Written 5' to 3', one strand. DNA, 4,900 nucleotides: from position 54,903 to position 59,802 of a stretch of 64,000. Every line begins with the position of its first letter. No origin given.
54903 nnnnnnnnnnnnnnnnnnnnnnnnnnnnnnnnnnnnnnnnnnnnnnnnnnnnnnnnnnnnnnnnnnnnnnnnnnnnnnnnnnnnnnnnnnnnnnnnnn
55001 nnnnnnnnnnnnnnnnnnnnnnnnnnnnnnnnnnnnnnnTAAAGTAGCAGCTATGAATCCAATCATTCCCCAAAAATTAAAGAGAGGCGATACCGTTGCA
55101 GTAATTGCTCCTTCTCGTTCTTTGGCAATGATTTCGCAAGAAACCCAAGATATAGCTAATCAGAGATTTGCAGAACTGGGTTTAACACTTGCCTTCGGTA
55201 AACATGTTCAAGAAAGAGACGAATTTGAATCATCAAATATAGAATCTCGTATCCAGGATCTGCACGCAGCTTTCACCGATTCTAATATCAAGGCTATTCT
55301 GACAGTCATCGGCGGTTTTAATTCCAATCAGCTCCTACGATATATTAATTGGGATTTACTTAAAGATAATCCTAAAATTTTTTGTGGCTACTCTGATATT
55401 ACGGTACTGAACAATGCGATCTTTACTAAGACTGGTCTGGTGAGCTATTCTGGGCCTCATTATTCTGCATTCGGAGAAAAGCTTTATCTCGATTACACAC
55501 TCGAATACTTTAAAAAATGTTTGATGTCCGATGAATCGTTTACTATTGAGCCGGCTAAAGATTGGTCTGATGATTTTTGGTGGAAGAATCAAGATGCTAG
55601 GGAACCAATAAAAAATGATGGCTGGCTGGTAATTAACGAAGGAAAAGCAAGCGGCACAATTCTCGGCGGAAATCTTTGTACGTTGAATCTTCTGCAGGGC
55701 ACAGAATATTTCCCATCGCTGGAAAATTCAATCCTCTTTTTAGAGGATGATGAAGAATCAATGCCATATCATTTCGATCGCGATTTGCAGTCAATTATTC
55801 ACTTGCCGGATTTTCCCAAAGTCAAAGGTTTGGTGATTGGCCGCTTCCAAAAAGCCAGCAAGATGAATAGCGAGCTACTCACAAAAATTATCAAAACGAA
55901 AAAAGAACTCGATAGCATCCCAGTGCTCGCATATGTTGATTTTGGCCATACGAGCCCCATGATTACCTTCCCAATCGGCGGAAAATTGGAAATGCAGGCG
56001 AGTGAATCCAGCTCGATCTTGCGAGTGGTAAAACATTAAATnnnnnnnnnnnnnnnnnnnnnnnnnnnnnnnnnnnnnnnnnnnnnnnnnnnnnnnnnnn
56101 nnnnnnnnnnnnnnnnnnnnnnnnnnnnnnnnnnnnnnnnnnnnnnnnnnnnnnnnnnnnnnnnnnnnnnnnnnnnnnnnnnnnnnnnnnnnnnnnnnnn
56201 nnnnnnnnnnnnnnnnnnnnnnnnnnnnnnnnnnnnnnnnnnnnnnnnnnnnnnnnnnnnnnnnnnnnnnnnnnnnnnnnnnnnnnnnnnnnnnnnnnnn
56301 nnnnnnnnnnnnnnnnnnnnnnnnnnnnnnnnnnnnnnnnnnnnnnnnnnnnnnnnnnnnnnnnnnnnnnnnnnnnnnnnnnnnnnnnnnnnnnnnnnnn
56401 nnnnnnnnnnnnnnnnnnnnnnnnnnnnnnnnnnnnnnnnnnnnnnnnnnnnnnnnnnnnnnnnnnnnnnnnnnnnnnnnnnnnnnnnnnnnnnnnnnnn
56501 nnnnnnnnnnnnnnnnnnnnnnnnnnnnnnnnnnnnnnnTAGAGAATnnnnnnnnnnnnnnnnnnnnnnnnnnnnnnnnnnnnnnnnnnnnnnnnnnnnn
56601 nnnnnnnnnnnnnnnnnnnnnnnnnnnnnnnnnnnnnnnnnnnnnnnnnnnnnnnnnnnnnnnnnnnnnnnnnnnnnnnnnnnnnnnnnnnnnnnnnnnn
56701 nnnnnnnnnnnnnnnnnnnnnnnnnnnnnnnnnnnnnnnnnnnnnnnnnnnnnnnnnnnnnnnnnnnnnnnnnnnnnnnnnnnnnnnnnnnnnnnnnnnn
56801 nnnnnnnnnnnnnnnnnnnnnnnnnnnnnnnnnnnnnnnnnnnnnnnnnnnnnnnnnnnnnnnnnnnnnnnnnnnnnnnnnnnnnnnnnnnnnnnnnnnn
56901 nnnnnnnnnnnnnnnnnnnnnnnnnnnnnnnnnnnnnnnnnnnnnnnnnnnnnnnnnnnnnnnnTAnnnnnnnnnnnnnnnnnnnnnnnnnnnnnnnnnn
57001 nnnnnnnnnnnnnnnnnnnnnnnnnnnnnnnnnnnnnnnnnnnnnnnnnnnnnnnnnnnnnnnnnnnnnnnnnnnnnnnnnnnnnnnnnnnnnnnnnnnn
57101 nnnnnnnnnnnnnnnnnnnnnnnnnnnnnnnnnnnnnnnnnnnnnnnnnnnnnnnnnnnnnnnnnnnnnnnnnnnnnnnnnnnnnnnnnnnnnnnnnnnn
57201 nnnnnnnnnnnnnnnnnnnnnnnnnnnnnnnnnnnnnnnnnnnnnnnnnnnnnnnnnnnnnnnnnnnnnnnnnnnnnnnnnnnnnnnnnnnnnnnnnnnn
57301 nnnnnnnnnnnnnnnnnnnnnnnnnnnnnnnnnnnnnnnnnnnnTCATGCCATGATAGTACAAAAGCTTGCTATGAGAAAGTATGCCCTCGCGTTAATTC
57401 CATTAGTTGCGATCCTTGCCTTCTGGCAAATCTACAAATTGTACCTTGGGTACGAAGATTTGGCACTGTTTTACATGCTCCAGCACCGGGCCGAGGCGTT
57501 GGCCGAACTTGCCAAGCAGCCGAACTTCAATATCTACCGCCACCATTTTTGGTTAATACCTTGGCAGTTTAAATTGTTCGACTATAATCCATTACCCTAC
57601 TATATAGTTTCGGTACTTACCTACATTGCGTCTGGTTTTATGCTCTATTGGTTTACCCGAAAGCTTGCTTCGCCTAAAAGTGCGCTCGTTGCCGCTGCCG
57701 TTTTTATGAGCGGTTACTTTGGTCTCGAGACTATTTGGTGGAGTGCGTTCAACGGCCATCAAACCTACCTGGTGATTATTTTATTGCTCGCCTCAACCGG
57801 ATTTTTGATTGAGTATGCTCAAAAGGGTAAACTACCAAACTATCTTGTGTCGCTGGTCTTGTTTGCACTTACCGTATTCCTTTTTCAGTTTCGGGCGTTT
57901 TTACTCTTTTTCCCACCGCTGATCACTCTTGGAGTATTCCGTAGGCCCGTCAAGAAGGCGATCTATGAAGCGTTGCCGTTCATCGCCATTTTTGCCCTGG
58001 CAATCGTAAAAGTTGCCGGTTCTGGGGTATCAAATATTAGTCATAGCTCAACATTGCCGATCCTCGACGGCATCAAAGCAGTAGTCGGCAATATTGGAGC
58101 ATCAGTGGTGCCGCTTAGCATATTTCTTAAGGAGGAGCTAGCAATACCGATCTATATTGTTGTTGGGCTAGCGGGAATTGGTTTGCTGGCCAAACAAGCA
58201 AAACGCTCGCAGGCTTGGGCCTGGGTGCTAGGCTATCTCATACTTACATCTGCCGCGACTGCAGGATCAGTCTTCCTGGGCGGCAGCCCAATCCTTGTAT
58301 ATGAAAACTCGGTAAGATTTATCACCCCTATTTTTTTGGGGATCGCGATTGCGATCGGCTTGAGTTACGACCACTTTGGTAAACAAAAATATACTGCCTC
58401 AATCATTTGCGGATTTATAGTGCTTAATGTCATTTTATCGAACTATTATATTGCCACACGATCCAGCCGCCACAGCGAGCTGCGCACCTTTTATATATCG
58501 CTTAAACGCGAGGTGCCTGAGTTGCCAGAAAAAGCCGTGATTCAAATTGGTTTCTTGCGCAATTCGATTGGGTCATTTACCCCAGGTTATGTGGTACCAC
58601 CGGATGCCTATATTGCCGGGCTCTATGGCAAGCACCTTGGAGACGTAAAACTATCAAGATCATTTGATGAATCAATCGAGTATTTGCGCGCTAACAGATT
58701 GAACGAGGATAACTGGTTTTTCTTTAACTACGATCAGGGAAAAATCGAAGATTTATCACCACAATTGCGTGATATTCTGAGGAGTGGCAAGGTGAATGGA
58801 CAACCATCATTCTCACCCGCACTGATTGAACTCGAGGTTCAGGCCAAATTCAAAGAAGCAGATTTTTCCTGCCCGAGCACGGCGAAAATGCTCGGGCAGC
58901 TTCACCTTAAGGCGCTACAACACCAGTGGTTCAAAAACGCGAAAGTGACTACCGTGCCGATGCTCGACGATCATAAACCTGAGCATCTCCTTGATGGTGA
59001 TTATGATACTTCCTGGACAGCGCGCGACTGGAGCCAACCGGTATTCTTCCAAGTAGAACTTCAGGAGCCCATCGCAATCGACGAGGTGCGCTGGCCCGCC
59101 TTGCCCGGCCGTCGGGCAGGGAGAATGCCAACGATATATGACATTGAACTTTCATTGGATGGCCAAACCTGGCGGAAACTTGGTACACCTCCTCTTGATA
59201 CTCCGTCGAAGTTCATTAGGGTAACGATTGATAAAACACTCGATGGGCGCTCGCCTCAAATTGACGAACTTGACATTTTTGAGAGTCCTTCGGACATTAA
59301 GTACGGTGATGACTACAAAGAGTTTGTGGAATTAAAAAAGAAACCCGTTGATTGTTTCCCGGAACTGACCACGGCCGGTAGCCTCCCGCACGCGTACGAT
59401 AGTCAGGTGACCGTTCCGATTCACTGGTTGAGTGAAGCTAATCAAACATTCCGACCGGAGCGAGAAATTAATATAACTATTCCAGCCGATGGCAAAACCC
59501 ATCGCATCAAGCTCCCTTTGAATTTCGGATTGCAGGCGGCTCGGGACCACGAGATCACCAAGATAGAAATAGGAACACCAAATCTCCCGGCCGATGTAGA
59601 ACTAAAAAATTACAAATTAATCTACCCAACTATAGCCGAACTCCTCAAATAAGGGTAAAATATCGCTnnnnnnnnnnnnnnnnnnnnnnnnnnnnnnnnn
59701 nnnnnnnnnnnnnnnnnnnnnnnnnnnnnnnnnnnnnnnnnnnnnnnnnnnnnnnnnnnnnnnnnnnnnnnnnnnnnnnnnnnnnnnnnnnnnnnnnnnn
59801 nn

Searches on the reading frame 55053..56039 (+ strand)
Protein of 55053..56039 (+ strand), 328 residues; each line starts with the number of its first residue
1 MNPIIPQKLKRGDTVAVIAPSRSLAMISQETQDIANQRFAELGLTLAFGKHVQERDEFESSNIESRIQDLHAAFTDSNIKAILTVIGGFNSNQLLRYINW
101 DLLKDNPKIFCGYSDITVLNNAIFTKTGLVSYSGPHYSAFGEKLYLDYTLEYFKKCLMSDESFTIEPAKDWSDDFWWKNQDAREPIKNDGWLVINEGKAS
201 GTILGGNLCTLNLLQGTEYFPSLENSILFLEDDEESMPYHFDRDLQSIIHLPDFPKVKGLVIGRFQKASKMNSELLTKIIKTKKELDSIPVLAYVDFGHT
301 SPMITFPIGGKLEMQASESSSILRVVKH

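Call 32: search_protein_families(library=pfam, proteins=[window:55053-56039:+], max_evalue=0.00001)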
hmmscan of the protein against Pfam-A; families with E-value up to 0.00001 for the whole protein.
window:55053-56039:+ (328 aa): 2 families
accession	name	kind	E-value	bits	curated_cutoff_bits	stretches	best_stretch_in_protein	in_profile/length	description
PF02016.21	Peptidase_S66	-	9.6e-33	113.3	25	1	15-134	1-121/121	LD-carboxypeptidase N-terminal domain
PF17676.7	Peptidase_S66C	-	3e-29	102.5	23.7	1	200-313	1-119/120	LD-carboxypeptidase C-terminal domain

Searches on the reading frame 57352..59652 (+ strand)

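Call 32: search_protein_families(library=pfam, proteins=[window:57352-59652:+], max_evalue=0.00001)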
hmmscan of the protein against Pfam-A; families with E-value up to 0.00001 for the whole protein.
window:57352-59652:+ (766 aa): 1 family
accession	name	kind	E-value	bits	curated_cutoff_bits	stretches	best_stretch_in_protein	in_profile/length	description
PF00754.31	F5_F8_type_C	-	4.8e-08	33.6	28.2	1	539-612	10-82/127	F5/8 type C domain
